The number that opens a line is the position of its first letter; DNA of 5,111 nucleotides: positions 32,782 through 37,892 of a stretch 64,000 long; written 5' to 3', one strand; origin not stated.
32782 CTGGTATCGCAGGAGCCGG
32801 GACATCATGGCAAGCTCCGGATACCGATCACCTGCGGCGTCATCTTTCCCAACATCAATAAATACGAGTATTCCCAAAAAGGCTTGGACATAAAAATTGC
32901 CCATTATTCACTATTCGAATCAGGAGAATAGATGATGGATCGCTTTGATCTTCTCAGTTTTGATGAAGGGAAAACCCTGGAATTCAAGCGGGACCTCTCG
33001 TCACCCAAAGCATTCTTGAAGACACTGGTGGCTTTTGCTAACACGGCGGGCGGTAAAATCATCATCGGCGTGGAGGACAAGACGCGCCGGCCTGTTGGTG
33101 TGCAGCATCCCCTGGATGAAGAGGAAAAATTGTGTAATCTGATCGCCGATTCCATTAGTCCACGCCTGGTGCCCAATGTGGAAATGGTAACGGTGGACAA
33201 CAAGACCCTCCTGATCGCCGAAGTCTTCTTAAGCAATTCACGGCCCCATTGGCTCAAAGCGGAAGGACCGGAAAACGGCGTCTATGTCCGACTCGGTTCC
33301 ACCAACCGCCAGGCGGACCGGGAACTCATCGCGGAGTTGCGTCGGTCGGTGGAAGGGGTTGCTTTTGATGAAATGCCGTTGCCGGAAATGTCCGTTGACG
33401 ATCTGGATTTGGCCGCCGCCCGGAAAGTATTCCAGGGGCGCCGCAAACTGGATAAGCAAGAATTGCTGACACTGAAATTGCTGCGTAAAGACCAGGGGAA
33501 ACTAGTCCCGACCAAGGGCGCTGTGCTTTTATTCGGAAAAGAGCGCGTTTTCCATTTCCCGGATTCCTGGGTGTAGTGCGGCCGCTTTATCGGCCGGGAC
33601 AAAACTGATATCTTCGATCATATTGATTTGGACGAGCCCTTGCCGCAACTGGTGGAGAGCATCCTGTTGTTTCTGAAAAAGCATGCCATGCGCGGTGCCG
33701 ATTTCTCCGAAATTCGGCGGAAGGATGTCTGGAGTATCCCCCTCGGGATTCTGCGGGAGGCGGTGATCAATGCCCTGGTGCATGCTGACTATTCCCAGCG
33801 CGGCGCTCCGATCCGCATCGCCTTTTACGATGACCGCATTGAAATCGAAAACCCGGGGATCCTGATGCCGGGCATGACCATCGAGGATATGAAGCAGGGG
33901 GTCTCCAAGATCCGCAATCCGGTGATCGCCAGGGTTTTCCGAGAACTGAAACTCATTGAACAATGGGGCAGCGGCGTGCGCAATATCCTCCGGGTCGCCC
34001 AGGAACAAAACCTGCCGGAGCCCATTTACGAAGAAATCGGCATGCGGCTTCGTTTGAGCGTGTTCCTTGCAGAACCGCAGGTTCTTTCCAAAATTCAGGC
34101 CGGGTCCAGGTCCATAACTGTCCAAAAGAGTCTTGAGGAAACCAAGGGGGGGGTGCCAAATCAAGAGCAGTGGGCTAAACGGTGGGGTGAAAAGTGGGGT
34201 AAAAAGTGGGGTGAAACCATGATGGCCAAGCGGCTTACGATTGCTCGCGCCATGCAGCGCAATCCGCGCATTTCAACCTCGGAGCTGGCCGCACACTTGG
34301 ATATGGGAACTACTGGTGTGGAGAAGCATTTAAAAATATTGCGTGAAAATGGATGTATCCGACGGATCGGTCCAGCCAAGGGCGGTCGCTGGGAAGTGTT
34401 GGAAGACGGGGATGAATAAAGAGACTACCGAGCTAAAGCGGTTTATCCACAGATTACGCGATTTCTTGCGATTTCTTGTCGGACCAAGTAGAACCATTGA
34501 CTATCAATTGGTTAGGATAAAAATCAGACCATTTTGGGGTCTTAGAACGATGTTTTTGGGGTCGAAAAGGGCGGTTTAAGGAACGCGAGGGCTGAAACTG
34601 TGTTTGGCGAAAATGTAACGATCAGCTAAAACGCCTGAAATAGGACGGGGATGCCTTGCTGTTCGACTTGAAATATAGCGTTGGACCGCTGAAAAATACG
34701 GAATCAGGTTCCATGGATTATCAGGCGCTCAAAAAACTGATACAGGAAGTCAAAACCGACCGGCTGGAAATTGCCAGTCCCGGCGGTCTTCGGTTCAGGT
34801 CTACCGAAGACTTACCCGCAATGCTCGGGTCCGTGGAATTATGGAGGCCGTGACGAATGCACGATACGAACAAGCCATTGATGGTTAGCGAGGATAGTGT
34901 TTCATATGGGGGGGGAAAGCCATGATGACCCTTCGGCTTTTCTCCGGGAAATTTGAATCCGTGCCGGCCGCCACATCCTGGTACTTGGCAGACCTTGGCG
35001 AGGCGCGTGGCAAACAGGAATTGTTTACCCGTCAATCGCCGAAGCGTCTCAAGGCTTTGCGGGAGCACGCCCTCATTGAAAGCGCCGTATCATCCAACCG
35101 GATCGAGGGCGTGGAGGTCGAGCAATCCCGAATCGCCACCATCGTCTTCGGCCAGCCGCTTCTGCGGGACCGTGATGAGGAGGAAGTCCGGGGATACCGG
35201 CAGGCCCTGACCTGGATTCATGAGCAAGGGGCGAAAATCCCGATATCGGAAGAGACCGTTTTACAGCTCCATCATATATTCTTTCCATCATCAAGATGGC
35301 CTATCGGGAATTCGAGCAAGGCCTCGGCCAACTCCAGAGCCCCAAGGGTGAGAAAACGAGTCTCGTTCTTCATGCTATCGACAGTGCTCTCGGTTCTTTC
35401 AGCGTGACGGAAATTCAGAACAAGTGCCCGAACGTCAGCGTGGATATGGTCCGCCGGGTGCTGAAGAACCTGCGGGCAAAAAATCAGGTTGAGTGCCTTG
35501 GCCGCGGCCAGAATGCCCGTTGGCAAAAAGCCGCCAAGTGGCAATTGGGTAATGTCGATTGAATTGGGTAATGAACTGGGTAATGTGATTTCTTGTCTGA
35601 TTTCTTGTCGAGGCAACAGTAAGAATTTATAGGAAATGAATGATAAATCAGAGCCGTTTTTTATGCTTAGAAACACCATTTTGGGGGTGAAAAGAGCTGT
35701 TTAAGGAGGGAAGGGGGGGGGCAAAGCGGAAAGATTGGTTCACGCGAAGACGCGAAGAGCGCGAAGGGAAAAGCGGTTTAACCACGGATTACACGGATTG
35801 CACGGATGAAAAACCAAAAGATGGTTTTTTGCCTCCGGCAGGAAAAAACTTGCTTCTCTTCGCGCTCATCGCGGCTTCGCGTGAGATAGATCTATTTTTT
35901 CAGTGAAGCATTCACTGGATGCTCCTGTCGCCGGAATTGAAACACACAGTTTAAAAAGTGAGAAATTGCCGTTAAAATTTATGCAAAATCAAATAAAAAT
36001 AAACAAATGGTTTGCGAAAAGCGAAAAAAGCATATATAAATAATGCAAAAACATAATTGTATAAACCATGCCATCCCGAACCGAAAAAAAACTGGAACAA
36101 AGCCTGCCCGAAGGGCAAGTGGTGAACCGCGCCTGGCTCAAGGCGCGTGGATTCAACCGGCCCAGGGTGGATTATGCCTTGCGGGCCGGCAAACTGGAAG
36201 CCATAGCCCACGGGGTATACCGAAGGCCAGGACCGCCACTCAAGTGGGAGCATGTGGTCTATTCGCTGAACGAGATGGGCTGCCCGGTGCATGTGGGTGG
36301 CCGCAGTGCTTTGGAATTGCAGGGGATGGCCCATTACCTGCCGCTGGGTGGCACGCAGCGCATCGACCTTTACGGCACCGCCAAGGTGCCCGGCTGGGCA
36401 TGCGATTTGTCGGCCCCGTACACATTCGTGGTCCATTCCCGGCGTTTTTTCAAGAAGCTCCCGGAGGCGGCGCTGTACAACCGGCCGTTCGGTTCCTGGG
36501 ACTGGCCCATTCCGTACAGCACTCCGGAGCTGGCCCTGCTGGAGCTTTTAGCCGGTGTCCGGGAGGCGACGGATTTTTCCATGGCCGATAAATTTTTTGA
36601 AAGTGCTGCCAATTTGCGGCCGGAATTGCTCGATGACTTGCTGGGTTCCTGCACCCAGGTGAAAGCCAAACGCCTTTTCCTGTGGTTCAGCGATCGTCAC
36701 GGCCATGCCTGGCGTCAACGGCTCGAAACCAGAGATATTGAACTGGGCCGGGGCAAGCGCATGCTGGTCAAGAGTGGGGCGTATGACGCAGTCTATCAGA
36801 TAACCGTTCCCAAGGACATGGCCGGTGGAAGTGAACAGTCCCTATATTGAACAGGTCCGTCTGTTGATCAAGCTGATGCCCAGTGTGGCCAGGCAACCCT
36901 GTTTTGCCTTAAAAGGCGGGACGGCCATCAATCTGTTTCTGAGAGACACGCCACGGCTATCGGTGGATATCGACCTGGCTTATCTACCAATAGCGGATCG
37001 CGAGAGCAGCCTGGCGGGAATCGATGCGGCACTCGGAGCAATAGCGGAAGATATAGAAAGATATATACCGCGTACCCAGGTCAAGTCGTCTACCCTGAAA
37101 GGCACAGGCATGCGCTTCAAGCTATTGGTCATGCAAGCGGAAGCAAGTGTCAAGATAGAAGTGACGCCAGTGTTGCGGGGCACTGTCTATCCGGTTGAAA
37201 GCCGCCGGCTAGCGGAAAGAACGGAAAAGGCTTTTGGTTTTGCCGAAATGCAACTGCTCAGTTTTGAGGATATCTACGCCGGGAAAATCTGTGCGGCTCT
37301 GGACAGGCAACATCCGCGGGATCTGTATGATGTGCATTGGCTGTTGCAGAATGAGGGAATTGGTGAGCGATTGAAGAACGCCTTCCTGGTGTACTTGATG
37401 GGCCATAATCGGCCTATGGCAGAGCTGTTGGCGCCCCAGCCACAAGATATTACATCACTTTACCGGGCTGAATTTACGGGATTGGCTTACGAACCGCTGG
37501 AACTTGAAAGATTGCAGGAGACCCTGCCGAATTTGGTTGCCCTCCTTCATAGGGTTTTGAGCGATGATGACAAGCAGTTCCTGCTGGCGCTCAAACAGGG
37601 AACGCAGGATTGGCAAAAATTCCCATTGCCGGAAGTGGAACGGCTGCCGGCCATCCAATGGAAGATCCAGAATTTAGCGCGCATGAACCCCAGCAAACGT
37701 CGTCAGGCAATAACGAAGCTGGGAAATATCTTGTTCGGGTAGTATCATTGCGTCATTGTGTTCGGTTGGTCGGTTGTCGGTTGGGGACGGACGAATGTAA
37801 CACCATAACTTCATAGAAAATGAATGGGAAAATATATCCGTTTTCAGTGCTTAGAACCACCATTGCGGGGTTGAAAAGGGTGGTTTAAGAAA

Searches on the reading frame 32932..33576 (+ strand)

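Call 34: search_protein_families(library=pfam, proteins=[window:32932-33576:+], max_evalue=0.001)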
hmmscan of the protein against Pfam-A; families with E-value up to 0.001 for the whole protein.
window:32932-33576:+ (214 aa): 1 family
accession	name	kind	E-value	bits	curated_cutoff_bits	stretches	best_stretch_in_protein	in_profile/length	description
PF04326.19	SLFN_AlbA_2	-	3.3e-25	89.3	25.3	1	12-128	1-117/118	Schlafen, AlbA_2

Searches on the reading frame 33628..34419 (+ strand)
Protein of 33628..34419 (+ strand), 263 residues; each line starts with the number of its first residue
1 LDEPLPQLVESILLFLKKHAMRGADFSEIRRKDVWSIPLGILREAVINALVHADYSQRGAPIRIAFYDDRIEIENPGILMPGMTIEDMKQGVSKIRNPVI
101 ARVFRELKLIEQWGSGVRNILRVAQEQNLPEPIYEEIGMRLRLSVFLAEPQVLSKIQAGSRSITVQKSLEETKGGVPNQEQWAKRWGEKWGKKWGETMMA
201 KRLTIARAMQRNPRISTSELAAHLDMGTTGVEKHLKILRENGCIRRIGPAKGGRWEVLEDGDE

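Call 35: search_protein_families(library=pfam, proteins=[window:33628-34419:+], max_evalue=0.001)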
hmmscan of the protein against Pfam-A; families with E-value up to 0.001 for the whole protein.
window:33628-34419:+ (263 aa): 5 families
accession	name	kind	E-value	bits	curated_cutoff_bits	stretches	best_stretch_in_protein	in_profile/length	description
PF13749.12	HATPase_c_4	-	1.7e-29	102.1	26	1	59-143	1-87/89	Putative ATP-dependent DNA helicase recG C-terminal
PF13412.12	HTH_24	-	1.8e-06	27.9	21.9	1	207-245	10-48/48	Winged helix-turn-helix DNA-binding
PF01022.26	HTH_5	-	0.00018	21.7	22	1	201-243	3-44/47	Bacterial regulatory protein, arsR family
PF12802.13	MarR_2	-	0.00038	21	27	0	205-254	10-60/61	MarR family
PF08279.18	HTH_11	-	0.00073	19.8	25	0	209-243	9-44/55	HTH domain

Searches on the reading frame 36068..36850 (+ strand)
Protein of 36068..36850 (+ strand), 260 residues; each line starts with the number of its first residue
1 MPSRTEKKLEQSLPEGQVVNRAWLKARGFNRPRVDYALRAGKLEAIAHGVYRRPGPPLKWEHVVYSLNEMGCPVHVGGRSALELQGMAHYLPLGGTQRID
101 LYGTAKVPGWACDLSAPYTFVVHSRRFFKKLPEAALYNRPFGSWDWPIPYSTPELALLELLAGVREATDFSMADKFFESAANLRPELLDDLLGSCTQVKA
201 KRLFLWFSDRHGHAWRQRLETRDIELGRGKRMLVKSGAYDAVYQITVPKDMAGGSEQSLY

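Call 35: search_protein_families(library=pfam, proteins=[window:36068-36850:+], max_evalue=0.001)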
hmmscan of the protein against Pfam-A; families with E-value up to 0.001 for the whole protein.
window:36068-36850:+ (260 aa): 2 families
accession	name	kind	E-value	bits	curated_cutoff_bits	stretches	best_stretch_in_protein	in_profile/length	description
PF11459.13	AbiEi_3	-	6.6e-33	113.9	26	1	98-248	3-157/157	Transcriptional regulator, AbiEi antitoxin, Type IV TA system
PF17194.10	AbiEi_3_N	-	5.2e-23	81.3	26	1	7-93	6-93/93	Transcriptional regulator, AbiEi antitoxin N-terminal domain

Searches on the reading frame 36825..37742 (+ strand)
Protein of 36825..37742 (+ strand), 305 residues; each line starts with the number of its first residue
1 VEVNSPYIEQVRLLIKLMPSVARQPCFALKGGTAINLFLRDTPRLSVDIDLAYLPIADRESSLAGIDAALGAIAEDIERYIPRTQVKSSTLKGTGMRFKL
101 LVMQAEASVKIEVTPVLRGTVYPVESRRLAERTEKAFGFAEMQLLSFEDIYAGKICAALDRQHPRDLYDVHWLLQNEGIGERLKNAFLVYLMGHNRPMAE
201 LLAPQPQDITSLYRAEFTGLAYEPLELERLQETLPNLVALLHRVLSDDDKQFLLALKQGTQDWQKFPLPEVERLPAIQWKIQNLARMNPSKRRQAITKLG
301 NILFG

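Call 35: search_protein_families(library=pfam, proteins=[window:36825-37742:+], max_evalue=0.001)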
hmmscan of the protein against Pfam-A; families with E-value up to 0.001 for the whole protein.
window:36825-37742:+ (305 aa): 1 family
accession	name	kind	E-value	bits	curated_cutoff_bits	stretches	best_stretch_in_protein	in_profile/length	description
PF08843.17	AbiEii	-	7.4e-43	147.6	22.5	1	15-269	4-230/238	Nucleotidyl transferase AbiEii toxin, Type IV TA system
